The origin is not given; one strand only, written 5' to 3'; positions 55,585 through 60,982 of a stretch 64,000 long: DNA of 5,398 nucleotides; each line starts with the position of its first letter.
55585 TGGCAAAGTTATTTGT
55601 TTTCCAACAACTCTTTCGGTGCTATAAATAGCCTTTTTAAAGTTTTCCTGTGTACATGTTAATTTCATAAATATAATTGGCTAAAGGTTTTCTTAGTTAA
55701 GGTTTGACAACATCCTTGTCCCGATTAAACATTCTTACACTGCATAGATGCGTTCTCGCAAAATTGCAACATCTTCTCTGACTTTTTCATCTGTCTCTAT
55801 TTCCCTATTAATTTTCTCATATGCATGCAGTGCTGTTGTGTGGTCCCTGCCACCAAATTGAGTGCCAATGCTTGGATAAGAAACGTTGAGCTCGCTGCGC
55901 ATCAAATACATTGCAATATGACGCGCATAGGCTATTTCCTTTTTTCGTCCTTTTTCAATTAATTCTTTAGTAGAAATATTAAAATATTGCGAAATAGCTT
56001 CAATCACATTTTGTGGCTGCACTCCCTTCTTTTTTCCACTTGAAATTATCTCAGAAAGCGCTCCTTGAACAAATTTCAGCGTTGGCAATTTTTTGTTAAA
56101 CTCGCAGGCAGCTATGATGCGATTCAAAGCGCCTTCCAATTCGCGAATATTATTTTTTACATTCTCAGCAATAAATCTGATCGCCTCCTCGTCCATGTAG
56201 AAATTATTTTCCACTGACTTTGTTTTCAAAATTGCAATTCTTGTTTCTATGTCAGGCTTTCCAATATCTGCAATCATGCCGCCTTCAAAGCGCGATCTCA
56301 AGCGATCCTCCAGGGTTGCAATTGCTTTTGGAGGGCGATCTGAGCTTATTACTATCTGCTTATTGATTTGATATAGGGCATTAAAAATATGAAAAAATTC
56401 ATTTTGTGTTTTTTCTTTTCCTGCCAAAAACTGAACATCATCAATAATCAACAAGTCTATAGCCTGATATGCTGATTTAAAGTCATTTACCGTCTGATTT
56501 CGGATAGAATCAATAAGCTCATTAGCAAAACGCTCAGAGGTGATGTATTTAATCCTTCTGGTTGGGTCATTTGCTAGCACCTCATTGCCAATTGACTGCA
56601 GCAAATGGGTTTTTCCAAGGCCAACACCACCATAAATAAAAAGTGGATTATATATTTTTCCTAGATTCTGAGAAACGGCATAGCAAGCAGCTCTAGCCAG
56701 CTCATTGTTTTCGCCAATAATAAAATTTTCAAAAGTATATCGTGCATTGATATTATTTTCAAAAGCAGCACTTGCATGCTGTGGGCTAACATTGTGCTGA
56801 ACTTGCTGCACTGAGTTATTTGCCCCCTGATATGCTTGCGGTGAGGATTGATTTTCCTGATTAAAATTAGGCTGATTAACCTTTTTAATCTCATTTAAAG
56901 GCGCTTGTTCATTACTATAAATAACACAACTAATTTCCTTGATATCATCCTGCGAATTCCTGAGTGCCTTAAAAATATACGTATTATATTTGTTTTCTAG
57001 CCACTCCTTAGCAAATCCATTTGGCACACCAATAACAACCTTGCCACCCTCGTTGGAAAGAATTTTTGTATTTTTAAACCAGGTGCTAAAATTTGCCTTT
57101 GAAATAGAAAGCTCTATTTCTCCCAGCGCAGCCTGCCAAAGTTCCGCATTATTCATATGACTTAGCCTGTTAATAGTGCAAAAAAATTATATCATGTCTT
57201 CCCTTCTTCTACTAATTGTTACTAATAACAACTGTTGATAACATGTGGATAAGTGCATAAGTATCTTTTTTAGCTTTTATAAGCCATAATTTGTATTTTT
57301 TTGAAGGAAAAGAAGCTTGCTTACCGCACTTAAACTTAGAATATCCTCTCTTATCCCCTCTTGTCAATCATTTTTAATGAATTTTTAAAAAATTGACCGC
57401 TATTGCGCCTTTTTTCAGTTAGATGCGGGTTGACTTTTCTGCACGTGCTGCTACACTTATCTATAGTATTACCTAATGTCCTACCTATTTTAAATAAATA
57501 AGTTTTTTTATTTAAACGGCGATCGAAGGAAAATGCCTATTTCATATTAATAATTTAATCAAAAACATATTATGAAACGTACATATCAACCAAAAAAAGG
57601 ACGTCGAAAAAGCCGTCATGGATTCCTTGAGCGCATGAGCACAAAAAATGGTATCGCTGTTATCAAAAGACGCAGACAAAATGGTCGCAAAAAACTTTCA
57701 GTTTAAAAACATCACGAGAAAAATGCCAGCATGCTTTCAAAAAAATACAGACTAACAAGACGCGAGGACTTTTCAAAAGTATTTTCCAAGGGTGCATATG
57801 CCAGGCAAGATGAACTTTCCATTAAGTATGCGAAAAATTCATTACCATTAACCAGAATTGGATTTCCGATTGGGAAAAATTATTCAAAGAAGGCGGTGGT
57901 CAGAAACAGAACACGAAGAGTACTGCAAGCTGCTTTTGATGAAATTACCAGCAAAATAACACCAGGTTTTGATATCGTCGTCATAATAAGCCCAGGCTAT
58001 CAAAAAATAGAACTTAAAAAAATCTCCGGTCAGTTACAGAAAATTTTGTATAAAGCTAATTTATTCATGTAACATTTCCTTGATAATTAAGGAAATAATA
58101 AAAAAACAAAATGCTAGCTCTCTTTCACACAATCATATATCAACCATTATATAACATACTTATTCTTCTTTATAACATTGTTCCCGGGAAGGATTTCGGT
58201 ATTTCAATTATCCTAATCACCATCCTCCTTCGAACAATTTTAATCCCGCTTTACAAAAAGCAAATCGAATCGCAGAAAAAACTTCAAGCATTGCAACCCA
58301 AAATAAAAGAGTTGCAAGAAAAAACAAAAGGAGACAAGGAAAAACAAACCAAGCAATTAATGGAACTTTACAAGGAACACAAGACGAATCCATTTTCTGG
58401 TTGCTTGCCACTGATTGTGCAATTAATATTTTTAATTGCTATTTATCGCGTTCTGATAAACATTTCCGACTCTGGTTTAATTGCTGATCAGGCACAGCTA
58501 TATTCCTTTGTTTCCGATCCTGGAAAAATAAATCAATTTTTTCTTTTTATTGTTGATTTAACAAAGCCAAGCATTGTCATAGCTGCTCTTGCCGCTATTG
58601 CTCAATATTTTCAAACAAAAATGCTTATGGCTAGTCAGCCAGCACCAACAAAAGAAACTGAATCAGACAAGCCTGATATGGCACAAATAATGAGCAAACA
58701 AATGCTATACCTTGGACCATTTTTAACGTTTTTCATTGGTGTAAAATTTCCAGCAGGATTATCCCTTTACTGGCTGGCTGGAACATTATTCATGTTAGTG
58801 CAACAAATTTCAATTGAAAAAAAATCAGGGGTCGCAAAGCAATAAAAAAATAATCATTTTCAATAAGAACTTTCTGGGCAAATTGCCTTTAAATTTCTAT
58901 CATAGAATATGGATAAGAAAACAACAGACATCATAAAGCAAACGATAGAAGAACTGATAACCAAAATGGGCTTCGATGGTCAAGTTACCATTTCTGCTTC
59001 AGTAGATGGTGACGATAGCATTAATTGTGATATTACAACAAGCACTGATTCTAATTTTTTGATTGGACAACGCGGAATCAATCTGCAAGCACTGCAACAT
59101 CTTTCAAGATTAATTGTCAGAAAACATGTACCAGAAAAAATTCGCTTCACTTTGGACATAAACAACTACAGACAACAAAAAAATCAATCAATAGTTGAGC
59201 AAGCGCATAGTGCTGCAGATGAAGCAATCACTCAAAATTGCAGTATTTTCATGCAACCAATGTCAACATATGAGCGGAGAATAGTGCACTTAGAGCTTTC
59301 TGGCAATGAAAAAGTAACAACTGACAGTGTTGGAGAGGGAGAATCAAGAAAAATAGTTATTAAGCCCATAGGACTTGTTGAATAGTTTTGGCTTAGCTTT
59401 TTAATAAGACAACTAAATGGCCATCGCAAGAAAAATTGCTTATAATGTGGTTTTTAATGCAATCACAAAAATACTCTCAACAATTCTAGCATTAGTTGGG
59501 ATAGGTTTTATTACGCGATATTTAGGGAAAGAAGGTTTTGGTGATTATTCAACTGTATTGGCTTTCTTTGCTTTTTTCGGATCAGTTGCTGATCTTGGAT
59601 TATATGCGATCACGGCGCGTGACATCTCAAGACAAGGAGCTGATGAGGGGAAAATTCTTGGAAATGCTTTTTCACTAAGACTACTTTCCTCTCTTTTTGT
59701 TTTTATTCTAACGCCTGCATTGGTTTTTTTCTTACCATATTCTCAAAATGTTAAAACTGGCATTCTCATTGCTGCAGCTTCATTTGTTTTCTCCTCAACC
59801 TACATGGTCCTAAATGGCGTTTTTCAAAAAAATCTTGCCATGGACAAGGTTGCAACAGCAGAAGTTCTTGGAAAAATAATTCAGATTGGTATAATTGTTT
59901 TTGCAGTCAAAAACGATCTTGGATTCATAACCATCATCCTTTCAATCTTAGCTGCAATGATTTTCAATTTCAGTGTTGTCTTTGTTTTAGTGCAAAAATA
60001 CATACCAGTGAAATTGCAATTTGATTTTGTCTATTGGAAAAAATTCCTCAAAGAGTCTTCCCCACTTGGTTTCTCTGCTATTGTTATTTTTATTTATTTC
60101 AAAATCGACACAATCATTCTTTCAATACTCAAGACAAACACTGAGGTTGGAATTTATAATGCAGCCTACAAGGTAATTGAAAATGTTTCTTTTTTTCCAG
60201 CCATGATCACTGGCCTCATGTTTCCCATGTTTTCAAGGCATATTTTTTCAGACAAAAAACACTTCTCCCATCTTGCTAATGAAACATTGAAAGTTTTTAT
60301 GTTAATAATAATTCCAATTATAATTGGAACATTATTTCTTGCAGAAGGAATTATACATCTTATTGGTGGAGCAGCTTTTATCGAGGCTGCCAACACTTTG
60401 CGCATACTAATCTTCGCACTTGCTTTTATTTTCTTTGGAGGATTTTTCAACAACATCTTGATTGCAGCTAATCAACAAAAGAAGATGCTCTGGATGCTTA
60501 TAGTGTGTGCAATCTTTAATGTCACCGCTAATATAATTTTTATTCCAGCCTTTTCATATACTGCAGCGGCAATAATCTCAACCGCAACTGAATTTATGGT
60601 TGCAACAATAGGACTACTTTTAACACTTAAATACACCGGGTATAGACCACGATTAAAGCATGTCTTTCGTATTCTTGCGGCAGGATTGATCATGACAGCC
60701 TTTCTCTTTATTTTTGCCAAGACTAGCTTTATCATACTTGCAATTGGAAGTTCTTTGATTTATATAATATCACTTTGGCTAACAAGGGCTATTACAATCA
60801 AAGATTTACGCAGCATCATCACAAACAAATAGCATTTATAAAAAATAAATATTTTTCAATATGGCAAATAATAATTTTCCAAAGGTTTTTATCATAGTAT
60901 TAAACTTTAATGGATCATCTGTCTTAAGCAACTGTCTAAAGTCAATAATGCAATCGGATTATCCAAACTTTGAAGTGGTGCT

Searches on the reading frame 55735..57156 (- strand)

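Call 41: search_protein_families(library=pfam, proteins=[window:55735-57156:-], max_evalue=0.00001)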
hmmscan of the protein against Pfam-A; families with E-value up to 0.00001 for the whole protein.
window:55735-57156:- (473 aa): 4 families
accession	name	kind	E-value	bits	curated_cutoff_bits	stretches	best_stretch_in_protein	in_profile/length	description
PF00308.24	Bac_DnaA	-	6e-70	235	23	1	137-296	2-161/162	Bacterial DnaA ATPAse domain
PF08299.17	Bac_DnaA_C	-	2e-26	92.2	31.5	1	382-449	2-69/69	Bacterial dnaA protein helix-turn-helix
PF11638.13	DnaA_N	-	1.7e-14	53.7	24.6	1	5-66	2-64/65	DnaA N-terminal domain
PF01695.23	IstB_IS21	-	4.2e-09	36.7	24.1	1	173-275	96-195/238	IstB-like ATP binding protein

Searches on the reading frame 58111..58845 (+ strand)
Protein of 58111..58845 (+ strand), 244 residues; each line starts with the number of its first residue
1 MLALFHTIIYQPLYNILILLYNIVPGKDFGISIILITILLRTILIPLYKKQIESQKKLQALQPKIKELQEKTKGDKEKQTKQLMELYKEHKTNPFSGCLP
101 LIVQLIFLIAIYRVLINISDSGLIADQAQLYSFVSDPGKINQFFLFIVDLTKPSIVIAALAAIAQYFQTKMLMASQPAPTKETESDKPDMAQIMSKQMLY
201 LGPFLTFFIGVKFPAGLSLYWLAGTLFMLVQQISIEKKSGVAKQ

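Call 41: search_protein_families(library=pfam, proteins=[window:58111-58845:+], max_evalue=0.00001)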
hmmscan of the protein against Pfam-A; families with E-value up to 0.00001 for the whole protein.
window:58111-58845:+ (244 aa): 1 family
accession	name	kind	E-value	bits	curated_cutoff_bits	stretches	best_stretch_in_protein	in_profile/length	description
PF02096.25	60KD_IMP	-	2.4e-50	171.2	35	1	29-236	1-162/163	60Kd inner membrane protein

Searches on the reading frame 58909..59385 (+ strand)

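Call 66: search_protein_families(library=pfam, proteins=[window:58909-59385:+], max_evalue=0.0001)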
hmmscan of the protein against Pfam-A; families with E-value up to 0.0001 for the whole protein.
window:58909-59385:+ (158 aa): 2 families
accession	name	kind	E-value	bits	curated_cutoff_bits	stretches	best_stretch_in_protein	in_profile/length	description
PF01424.28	R3H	-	3.6e-11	43.4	26.8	1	97-153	5-60/60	R3H domain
PF13083.13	KH_KhpA-B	-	3.7e-06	27.2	32.1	1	10-79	1-70/73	KhpA/KhpB, KH domain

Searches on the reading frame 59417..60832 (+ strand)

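Call 41: search_protein_families(library=pfam, proteins=[window:59417-60832:+], max_evalue=0.00001)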
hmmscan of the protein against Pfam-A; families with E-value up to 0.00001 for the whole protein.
window:59417-60832:+ (471 aa): 2 families
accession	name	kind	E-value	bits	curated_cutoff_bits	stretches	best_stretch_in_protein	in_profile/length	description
PF01943.22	Polysacc_synt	-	4.4e-29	102.2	28.2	1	10-274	4-272/274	Polysaccharide biosynthesis protein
PF13440.11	Polysacc_synt_3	-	2.8e-25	89.6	23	1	32-324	2-291/293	Polysaccharide biosynthesis protein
